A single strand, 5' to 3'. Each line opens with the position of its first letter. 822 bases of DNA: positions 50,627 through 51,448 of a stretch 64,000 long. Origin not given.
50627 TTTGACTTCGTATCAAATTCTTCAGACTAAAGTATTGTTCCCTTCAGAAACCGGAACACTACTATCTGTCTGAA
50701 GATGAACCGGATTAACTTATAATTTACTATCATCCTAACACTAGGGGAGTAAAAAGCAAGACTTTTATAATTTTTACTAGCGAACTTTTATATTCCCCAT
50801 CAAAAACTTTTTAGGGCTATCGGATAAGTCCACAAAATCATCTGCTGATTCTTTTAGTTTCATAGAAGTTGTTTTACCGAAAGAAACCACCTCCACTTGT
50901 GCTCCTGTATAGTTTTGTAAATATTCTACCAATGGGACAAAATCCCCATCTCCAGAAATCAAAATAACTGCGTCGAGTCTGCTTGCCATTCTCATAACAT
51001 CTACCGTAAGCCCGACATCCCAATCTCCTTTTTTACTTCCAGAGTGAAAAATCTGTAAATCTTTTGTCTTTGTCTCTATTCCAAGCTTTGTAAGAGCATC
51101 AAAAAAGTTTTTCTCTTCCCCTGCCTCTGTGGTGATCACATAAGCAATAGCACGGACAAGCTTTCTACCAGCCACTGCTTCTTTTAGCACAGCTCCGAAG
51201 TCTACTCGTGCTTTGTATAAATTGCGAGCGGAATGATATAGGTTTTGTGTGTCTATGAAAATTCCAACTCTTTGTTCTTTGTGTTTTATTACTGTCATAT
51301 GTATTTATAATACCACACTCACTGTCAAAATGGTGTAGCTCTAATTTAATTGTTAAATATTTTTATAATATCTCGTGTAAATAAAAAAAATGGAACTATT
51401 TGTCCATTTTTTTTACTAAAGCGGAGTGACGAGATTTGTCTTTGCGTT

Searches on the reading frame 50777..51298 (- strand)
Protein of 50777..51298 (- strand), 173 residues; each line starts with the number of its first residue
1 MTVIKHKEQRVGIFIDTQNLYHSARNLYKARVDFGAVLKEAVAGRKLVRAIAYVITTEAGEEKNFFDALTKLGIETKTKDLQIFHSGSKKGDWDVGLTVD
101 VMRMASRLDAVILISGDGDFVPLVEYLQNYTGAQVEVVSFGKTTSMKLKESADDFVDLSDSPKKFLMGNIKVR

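Call 46: search_protein_families(library=pfam, proteins=[window:50777-51298:-], max_evalue=0.00001)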
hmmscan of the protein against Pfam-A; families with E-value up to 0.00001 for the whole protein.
window:50777-51298:- (173 aa): 1 family
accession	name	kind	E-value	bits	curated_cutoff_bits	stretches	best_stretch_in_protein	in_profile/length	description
PF01936.24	NYN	-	8e-37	127.4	24.2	1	10-158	1-144/145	NYN domain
